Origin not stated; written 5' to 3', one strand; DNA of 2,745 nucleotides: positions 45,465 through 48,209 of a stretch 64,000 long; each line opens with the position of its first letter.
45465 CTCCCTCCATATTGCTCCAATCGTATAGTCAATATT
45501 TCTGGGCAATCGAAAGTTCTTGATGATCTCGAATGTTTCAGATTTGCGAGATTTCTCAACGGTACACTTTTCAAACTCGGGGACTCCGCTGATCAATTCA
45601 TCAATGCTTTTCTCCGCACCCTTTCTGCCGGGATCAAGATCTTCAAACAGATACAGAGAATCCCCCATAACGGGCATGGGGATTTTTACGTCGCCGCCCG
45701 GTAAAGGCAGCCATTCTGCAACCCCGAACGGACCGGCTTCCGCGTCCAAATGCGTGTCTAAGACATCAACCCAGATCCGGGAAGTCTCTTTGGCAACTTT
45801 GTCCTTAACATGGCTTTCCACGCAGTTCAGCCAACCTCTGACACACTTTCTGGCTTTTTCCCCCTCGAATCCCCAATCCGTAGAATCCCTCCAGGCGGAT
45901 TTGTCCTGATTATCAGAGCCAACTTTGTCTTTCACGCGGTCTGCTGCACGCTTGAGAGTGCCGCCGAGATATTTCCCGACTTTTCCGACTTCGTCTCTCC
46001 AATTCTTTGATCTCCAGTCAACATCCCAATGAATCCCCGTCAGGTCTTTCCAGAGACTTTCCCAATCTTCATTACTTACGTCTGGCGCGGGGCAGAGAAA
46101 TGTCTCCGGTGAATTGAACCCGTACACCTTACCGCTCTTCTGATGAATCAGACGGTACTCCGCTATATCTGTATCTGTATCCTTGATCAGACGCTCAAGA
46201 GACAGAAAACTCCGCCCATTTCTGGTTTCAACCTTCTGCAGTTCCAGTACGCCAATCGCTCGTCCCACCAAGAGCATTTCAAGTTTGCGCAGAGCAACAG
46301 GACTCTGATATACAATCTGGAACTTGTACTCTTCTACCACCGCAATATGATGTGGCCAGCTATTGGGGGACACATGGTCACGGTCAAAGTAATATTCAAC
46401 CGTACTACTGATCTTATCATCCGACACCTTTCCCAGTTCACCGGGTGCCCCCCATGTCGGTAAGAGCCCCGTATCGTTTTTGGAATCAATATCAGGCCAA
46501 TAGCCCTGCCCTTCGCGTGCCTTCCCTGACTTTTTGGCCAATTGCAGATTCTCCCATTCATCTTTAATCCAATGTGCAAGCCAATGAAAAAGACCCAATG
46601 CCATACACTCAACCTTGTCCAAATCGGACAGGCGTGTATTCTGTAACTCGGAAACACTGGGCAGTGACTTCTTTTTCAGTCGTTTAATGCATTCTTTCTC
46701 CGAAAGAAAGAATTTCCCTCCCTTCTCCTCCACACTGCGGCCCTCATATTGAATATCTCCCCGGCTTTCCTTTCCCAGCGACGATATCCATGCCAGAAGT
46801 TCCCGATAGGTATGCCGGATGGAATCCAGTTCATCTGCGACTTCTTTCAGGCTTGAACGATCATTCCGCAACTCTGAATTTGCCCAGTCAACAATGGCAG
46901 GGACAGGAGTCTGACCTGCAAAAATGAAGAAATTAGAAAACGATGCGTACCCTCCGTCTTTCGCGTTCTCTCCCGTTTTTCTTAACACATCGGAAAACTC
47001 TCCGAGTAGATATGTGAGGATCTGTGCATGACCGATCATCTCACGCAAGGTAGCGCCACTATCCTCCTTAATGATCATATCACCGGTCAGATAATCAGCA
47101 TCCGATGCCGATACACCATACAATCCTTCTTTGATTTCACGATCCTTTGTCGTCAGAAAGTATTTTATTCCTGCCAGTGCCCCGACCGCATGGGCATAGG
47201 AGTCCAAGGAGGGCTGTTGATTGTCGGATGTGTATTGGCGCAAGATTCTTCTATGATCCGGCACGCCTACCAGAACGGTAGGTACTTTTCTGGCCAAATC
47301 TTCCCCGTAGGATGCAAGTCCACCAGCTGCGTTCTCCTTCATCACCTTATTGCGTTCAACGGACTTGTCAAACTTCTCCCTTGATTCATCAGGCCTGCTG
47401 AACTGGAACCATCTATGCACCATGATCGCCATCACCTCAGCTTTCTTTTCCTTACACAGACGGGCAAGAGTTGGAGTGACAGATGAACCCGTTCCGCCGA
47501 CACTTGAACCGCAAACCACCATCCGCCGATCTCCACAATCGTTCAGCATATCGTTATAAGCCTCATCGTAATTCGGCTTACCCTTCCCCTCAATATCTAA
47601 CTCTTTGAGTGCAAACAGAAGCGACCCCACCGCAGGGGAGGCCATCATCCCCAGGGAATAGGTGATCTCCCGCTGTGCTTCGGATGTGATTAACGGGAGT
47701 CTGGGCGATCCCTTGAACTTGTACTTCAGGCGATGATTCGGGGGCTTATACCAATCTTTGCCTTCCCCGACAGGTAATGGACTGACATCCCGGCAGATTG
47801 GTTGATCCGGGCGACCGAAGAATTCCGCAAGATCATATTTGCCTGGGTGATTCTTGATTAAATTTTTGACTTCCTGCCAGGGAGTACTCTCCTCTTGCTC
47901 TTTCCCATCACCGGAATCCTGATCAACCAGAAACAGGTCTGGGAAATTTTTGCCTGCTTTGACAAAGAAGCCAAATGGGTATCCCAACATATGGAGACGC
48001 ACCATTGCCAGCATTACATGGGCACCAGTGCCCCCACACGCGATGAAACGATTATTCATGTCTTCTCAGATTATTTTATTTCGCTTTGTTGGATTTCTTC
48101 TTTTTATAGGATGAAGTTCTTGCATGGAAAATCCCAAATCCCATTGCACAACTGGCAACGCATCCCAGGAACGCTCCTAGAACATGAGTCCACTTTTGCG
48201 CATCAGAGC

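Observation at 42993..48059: Single polypeptide carrying both FtsZ/tubulin-type and actin/Hsp70-type nucleotide-binding signatures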

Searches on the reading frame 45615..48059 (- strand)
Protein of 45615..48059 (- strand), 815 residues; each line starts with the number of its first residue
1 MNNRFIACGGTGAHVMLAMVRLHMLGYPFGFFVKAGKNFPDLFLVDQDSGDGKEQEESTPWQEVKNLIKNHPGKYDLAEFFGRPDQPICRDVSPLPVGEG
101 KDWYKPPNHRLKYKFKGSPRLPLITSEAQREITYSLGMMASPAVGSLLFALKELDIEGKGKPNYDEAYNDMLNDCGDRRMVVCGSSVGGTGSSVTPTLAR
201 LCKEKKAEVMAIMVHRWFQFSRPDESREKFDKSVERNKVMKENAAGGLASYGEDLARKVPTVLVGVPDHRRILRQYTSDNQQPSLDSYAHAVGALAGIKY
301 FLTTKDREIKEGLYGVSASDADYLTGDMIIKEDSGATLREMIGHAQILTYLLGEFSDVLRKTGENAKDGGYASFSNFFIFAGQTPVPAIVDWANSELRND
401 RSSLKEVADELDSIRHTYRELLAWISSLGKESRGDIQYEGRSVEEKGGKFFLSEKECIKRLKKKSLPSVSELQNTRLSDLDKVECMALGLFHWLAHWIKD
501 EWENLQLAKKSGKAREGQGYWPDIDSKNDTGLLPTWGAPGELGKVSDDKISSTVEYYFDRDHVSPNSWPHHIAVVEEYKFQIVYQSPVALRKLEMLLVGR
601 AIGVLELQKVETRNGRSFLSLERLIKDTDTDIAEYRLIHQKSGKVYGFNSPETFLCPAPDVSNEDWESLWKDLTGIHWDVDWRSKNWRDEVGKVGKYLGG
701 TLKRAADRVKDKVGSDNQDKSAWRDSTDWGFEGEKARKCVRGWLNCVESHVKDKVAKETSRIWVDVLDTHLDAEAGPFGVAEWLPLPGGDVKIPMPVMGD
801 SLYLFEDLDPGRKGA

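Call 35: predict_structure(alignment_id=A5)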
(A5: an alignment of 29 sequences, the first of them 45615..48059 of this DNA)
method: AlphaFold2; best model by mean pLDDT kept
length: 815 residues; sequences in the alignment: 29
mean_pLDDT: 84.5   pTM: 0.87
mean pLDDT of the five models: 84.5, 83.6, 82.9, 82.6, 82.2
residues with pLDDT >= 90: 447; 70-90: 243; 50-70: 64; < 50: 61
segments of 3 or more residues with pLDDT < 50: 369-384, 679-702, 710-719, 806-815
pLDDT, mean of each block of 10 residues (from residue 1): 91 97 96 84 87 67 94 91 91 92 90 92 94 79 93 83 92 87 92 93 94 94 78 90 92 91 93 83 86 96 85 95 92 90 96 95 67 41 66 87 91 97 94 77 87 89 88 69 92 95 83 75 71 87 93 88 92 93 92 96 94 72 87 94 95 92 95 72 44 42 52 42 87 95 89 71 84 90 78 88 55 40
secondary structure, 60 per line:
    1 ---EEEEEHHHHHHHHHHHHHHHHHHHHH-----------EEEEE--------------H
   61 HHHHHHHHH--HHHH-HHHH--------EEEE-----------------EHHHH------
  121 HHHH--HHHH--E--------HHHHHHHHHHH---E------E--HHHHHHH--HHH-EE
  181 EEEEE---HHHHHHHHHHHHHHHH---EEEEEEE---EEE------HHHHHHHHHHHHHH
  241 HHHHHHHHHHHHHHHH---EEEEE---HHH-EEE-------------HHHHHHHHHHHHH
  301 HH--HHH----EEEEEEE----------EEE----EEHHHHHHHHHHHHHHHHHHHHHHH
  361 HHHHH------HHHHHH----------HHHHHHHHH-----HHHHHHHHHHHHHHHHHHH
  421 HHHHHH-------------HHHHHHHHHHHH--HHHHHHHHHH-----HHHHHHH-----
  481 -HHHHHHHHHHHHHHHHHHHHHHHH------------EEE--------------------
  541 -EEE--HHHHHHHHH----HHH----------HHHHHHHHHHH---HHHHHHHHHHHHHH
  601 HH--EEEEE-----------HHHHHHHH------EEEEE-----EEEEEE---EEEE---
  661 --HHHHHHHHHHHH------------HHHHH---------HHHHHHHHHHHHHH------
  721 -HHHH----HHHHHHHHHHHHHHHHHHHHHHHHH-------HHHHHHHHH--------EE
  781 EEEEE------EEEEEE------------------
elements in order (helices of 4 or more, strands of 3 or more residues): E4-8 H9-29 E41-45 H60-69 H72-75 H77-80 E89-92 H111-114 H121-124 H127-130 H142-152 H166-172 E179-185 H189-204 E208-214 E218-220 H227-256 E260-264 E272-274 H288-302 E312-318 E329-331 H338-365 H372-377 H388-396 H402-426 H440-451 H454-463 H469-475 H482-505 E518-520 E542-544 H547-555 H573-583 H587-602 E605-609 H621-628 E635-639 E645-650 E654-657 H663-674 H687-691 H701-714 H722-725 H730-754 H762-770 E779-785 E792-797

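Call 39: fold_search(model_id=the predicted structure, library=pdb)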
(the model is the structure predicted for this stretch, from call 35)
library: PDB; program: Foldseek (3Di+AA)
matches with E <= 10: 1266; with E <= 0.001: 0
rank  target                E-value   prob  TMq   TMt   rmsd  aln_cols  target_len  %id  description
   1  4u39_C                1.6e-03  1.00  0.18  0.45   7.6       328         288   13  Crystal Structure of FtsZ:MciZ Complex from Bacillus subtilis (released 2015-03-18)
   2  2xka_E                2.8e-03  0.96  0.13  0.24  11.9       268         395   12  Crystal structure of a GTPyS-form protofilament of Bacillus thuringiensis serovar israelensis TubZ (released 2010-11-10)
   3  8otz_BK               4.2e-03  0.99  0.19  0.32  12.8       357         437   10  48-nm repeat of the native axonemal doublet microtubule from bovine sperm (released 2023-11-22)
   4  4u39_A                4.4e-03  1.00  0.17  0.42   8.2       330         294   14  Crystal Structure of FtsZ:MciZ Complex from Bacillus subtilis (released 2015-03-18)
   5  2xka_D                4.6e-03  0.82  0.13  0.22  13.1       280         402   12  Crystal structure of a GTPyS-form protofilament of Bacillus thuringiensis serovar israelensis TubZ (released 2010-11-10)
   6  5h5h                  4.8e-03  1.00  0.18  0.42   7.8       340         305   13  Staphylococcus aureus FtsZ-GDP R29A mutant in T state (released 2017-05-24)
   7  9qvm_f                5.1e-03  1.00  0.18  0.29   8.0       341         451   14  Cryo-EM reconstruction of the NEDD1 anchor protein and CDK5RAP2 bound to the gamma-tubulin ring complex (released 2025-05-21)
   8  9lfx_B                5.3e-03  1.00  0.15  0.36   6.7       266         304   12  Streptococcus mutans FtsZ (released 2026-01-14)
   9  7oja                  5.3e-03  1.00  0.18  0.42   7.9       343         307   13  SaFtsZ(D210N) complexed with GDP (released 2022-03-02)
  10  9v7v_A                5.9e-03  1.00  0.17  0.40   7.6       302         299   17  Structure of FtsZ1 in complex with GMPCPP from Candidatus Odinarchaeota (released 2025-07-30)
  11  6u42_I7               5.9e-03  0.97  0.17  0.29  10.0       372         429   12  Natively decorated ciliary doublet microtubule (released 2019-11-13)
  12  1ofu_A                7.1e-03  1.00  0.15  0.36   7.1       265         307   15  Crystal structure of SulA:FtsZ from Pseudomonas aeruginosa (released 2003-06-19)
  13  8gzv_A                7.5e-03  1.00  0.19  0.43   7.7       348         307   15  Klebsiella pneumoniae FtsZ complexed with monobody (P212121) (released 2023-07-19)
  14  9g0p_A                7.5e-03  0.99  0.15  0.26   7.5       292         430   12  Xenopus laevis undecorated microtubule - 14 protofilament, 3-start helix (released 2025-01-15)
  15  9cpc_OF               7.5e-03  0.98  0.18  0.29   9.6       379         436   12  Atomic model of porcine brain ventricles cilia doublet microtubule (48-nm periodicity) (released 2024-10-23)
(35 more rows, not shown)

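Call 99: fold_search(model_id=the predicted structure, library=viral)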
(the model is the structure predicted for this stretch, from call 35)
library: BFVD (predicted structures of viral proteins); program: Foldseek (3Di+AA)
matches with E <= 10: 215; with E <= 0.001: 0
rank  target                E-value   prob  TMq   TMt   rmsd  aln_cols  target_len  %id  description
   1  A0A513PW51            8.8e-03  1.00  0.18  0.39   7.4       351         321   12  Uncharacterized protein [Vibrio phage 2 TSL-2019]
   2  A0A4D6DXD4            1.2e-02  1.00  0.16  0.36   7.2       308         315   11  Putative tubulin-like protein [Edwardsiella phage pEt-SU]
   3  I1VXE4                5.7e-02  0.96  0.18  0.41   7.1       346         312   11  (no name in the UniProt tables at hand)
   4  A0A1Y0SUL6            1.2e-01  0.63  0.14  0.29  11.1       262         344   12  PhuZ [Pseudomonas phage Noxifer]
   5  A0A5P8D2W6            1.4e-01  0.90  0.16  0.36  10.4       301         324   13  (no name in the UniProt tables at hand)
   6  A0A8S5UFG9            1.8e-01  0.47  0.15  0.28  15.4       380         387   12  Cell division protein [Myoviridae sp. ctcyQ27]
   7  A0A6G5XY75            2.7e-01  0.60  0.16  0.34   9.4       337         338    9  (no name in the UniProt tables at hand)
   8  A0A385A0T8            3.5e-01  0.90  0.17  0.39   7.8       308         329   10  (no name in the UniProt tables at hand)
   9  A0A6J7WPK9            3.5e-01  0.03  0.08  0.08  34.5       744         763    8  Prohead protease [uncultured Caudovirales phage]
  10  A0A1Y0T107            6.5e-01  0.04  0.07  0.14  32.9       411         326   12  7-cyano-7-deazaguanine synthase [Pseudomonas phage Noxifer]
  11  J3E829                6.8e-01  0.10  0.07  0.06  16.6       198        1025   12  (no name in the UniProt tables at hand)
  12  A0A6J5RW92            7.9e-01  0.82  0.15  0.26   5.8       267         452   13  FtsZ Cell division GTPase [uncultured Caudovirales phage]
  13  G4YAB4                7.9e-01  0.21  0.06  0.29  12.9       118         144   10  (no name in the UniProt tables at hand)
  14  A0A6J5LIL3            8.7e-01  0.16  0.09  0.22  23.2       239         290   14  Uncharacterized protein [uncultured Caudovirales phage]
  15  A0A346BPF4            8.7e-01  0.07  0.08  0.17  19.1       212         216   15  (no name in the UniProt tables at hand)
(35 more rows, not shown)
